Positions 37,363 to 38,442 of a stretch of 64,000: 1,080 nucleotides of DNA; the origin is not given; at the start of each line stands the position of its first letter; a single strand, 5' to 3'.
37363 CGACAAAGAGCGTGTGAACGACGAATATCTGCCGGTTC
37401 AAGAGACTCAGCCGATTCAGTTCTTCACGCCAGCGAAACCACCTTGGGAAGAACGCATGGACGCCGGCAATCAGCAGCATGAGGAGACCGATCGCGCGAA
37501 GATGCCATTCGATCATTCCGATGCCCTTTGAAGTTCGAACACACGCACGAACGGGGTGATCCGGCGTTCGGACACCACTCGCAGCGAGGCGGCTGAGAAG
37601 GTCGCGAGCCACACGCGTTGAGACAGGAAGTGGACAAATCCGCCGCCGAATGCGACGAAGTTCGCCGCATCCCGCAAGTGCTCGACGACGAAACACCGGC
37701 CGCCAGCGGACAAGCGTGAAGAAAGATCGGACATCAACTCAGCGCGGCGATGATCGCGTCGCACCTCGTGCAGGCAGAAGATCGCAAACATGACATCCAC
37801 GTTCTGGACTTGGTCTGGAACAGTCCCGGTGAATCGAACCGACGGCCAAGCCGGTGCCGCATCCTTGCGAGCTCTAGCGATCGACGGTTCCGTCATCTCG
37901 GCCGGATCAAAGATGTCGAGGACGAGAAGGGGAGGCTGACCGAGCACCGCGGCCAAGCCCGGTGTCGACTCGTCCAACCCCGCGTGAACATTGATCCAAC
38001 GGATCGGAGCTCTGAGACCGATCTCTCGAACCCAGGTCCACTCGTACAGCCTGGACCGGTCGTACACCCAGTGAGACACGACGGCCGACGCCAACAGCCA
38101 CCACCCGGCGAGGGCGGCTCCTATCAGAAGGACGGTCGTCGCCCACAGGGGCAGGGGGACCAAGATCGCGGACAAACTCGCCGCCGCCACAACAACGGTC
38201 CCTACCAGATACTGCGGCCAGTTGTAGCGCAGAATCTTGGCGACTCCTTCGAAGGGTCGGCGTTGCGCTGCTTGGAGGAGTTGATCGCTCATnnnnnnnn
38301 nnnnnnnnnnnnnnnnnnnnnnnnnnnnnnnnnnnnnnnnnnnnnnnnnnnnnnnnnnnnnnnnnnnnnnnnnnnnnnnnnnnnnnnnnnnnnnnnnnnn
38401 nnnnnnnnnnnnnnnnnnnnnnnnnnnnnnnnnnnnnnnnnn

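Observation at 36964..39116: Low-GC three-gene cassette inserted between eno and a decayed duplicate of the eno 3' end, next to tRNA-Arg(CCG)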

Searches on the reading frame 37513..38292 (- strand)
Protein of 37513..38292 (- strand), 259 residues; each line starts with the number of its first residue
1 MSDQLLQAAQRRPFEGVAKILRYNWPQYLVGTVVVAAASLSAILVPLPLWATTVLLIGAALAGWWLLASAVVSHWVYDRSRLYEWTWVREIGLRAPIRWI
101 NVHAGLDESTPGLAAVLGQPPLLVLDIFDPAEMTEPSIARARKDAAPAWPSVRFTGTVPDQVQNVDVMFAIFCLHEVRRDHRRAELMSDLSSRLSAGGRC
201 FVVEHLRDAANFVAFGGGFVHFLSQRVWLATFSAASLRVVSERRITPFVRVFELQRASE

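Call 5: search_protein_families(library=pfam, proteins=[window:37513-38292:-], max_evalue=0.1)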
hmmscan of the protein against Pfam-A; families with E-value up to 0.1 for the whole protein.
window:37513-38292:- (259 aa): 1 family
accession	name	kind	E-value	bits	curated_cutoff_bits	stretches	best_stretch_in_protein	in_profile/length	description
PF10947.13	DUF2628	-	0.051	14.5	23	1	185-240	12-53/93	Protein of unknown function (DUF2628)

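Call 45: search_solved_structures(query=window:37513-38292:-, max_evalue=1)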
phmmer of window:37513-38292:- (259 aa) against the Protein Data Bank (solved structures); distinct sequences matched with E-value up to 1: 0.

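Call 46: search_protein_families(library=ncbifam, proteins=[window:37513-38292:-], max_evalue=0.1)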
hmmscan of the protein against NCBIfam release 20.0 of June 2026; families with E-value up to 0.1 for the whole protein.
window:37513-38292:- (259 aa): 1 family
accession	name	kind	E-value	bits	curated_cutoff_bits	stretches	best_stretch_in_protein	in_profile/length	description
NF038261.1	rhodoquin_RquA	equivalog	0.047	13.4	175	1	159-207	111-158/218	rhodoquinone biosynthesis methyltransferase RquA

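Call 62: search_protein_families(library=padloc, proteins=[window:37513-38292:-], max_evalue=0.01)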
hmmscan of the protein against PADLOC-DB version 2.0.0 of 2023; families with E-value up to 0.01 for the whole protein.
window:37513-38292:- (259 aa): 0 families

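Call 68: find_homologous_proteins(query=window:37513-38292:-, max_evalue=0.00001)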
Query window:37513-38292:- (259 aa): 984 proteins with E <= 0.00001 among 7845 candidates; the best 120 are listed.
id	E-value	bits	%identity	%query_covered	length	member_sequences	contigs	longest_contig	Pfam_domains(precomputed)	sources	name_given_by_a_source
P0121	5.2e-160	549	95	100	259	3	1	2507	-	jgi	jgi:hypothetical protein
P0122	8.6e-116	404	70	100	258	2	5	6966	-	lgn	-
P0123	2.8e-114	399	69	99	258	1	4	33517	-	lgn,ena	-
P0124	4.3e-114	398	69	100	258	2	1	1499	-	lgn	-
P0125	5.5e-111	388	67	100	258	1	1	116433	-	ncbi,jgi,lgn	-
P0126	1.1e-97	344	59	99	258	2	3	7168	-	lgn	-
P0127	2.1e-75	271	53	98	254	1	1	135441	-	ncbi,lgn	ncbi:MAG: hypothetical protein WD749_05175 [Phycisphaerales bacterium]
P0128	2.6e-70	255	54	84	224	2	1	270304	-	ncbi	ncbi:MAG: hypothetical protein ACREJD_10610 [Phycisphaerales bacterium]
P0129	9.3e-67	243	49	100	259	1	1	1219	PF13649.13,PF08241.19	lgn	-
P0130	5.9e-64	234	72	59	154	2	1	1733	-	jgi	jgi:hypothetical protein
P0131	1.9e-63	232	49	100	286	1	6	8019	PF08241.19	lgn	-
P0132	3.9e-62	228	48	95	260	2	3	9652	-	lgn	-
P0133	1.8e-61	226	47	95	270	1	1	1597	-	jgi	jgi:SAM-dependent methyltransferase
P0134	5.9e-60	221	46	96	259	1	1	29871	PF13649.13,PF08241.19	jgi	jgi:SAM-dependent methyltransferase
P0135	5.7e-59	218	46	95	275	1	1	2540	PF08241.19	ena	-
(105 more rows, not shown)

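Call 74: find_encoding_contigs(protein=P0123, flank=6000, max_places=3)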
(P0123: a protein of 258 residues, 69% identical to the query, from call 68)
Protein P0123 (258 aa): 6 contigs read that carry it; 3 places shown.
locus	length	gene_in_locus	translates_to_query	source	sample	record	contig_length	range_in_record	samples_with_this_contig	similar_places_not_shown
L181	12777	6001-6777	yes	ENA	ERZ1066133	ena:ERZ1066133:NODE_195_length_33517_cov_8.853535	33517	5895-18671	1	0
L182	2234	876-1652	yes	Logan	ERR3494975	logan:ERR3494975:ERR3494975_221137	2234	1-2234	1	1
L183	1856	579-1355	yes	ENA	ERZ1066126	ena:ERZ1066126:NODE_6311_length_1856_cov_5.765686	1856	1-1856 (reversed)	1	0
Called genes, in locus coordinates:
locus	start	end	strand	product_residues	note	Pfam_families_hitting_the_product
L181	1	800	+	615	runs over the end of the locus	PF00999:Na_H_Exchanger, PF02254:TrkA_N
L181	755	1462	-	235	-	PF00515:TPR_1 (faint), PF13181:TPR_8 (faint), PF13374:TPR_10 (faint), PF13176:TPR_7 (faint), PF13424:TPR_12, PF24885:TPR_NPHP3 (weak), PF13424:TPR_12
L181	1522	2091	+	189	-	PF00885:DMRL_synthase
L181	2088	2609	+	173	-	PF01029:NusB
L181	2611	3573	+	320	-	PF02881:SRP54_N, PF13191:AAA_16 (weak), PF13604:AAA_30, PF03308:MeaB (faint), PF06414:Zeta_toxin (weak), PF13401:AAA_22 (weak), PF00448:SRP54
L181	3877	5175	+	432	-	PF03952:Enolase_N, PF00113:Enolase_C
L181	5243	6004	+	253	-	PF09844:DUF2071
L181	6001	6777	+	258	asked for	-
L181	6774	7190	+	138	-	-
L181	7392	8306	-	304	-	-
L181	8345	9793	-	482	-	PF06863:DUF1254, PF06742:DUF1214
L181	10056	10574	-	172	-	PF08818:DUF1801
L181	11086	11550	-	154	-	PF20393:Pro_CA_2 (weak)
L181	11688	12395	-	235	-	-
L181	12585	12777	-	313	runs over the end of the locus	PF01436:NHL (faint), PF08450:SGL (faint), PF24684:Vgb_lyase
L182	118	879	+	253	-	PF09844:DUF2071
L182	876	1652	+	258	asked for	-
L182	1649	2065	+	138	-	-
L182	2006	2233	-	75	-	?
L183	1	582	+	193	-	?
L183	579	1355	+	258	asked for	-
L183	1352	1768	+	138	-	-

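Call 75: find_encoding_contigs(protein=P0127, flank=6000, max_places=2)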
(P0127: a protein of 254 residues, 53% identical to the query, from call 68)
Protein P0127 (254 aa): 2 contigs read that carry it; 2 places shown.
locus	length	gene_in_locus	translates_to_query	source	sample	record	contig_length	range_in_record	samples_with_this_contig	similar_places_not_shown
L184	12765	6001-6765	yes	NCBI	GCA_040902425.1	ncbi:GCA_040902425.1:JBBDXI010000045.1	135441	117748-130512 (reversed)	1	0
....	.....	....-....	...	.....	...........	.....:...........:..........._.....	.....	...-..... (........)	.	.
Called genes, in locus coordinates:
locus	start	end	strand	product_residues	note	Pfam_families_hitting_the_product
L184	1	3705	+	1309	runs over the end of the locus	PF01580:FtsK_SpoIIIE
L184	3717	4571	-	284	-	PF02586:SRAP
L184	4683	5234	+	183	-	PF12802:MarR_2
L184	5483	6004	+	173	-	-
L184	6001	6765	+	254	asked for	-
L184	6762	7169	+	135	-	-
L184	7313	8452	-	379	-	PF18306:LDcluster4, PF03641:Lysine_decarbox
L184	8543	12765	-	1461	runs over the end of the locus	-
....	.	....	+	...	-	?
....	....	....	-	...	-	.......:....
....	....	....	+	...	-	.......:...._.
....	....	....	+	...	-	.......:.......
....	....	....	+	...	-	-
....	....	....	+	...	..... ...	-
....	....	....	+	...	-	-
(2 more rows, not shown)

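Call 78: predict_structure(alignment_id=A3)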
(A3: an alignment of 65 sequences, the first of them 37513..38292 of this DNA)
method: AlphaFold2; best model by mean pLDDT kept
length: 259 residues; sequences in the alignment: 65
mean_pLDDT: 94.0   pTM: 0.90
mean pLDDT of the five models: 94.0, 93.5, 93.0, 92.9, 92.7
residues with pLDDT >= 90: 228; 70-90: 26; 50-70: 5; < 50: 0
segments of 3 or more residues with pLDDT < 50: none
pLDDT, mean of each block of 10 residues (from residue 1): 70 93 96 98 98 98 98 94 90 88 95 93 96 93 89 92 97 96 97 96 98 96 98 98 97 90
secondary structure, 60 per line:
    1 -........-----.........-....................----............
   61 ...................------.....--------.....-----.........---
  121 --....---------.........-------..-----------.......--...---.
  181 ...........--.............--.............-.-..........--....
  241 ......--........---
elements in order: H2-9 H15-23 H25-44 H49-79 H86-90 E99-103 H109-117 E123-126 H136-144 E165-171 H180-191 E194-206 H209-221 H225-234 E237-246 E249-256

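Call 84: fold_search(model_id=the predicted structure, library=pdb)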
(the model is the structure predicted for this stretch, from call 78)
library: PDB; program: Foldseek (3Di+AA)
matches with E <= 10: 1647; with E <= 0.001: 784
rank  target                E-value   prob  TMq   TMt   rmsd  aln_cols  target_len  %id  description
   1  3gwz_A                2.3e-08  1.00  0.50  0.40  11.8       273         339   16  Structure of the Mitomycin 7-O-methyltransferase MmcR (released 2010-04-07)
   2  5c37_A                4.8e-08  1.00  0.45  0.21  12.7       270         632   17  Structure of the beta-ketoacyl reductase domain of human fatty acid synthase bound to a spiro-imidazolone inhibitor (released 2016-06-22)
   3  4m6x_B                6.4e-08  1.00  0.50  0.40   6.9       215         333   17  Mutant structure of methyltransferase from Streptomyces hygroscopicus complexed with S-adenosyl-L-homocysteine and met (released 2014-06-25)
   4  5c37_C                6.4e-08  1.00  0.48  0.23  11.8       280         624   19  Structure of the beta-ketoacyl reductase domain of human fatty acid synthase bound to a spiro-imidazolone inhibitor (released 2016-06-22)
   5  8rdn_D                8.0e-08  1.00  0.50  0.40  10.8       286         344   14  Holomycin methyltransferase DtpM with SAH and XRD-271 (released 2024-10-16)
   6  1tw2_B                8.5e-08  1.00  0.44  0.35  11.9       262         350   13  Crystal structure of Carminomycin-4-O-methyltransferase (DnrK) in complex with S-adenosyl-L-homocystein (SAH) and 4-me (released 2004-09-14)
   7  7pg7                  1.0e-07  1.00  0.44  0.36   8.3       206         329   16  10-decarboxylase TamK from Streptomyces tsukubaensis (released 2022-08-24)
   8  8rdm                  1.1e-07  1.00  0.51  0.41  11.0       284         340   14  Holomycin methyltransferase DtpM with SAH (released 2024-10-16)
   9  8bii_A                1.1e-07  1.00  0.44  0.37  10.5       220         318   10  O-Methyltransferase Plu4895 (mutant H229N) in complex with SAH (released 2023-03-08)
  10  4m6x_A                1.3e-07  1.00  0.50  0.40   6.5       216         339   17  Mutant structure of methyltransferase from Streptomyces hygroscopicus complexed with S-adenosyl-L-homocysteine and met (released 2014-06-25)
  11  4piv_A                1.3e-07  1.00  0.48  0.23   9.5       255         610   17  Human Fatty Acid Synthase Psi/KR Tri-Domain with NADPH and GSK2194069 (released 2014-07-23)
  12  3i9f_A                1.4e-07  1.00  0.42  0.60   4.8       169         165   14  Crystal structure of a putative type 11 methyltransferase from Sulfolobus solfataricus (released 2009-07-28)
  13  1xds_B                1.4e-07  1.00  0.45  0.36  11.1       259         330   18  Crystal structure of Aclacinomycin-10-hydroxylase (RdmB) in complex with S-adenosyl-L-methionine (SAM) and 11-deoxy-be (released 2004-11-23)
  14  6clw_B                1.4e-07  1.00  0.45  0.36  11.9       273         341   16  Crystal structure of TnmH (released 2019-03-06)
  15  8rdn_B                1.5e-07  1.00  0.50  0.40  10.7       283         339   14  Holomycin methyltransferase DtpM with SAH and XRD-271 (released 2024-10-16)
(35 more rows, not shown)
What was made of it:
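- On Class I SAM-dependent methyltransferases: 784 PDB matches at E <= 0.001; the listed top hits (E 2e-8 to 4e-7) are nearly all SAM-dependent methyltransferases or methyltransferase-fold enzymes (calls 78, 84). Several top structural hits are non-methylating enzymes with the same fold (call 84).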
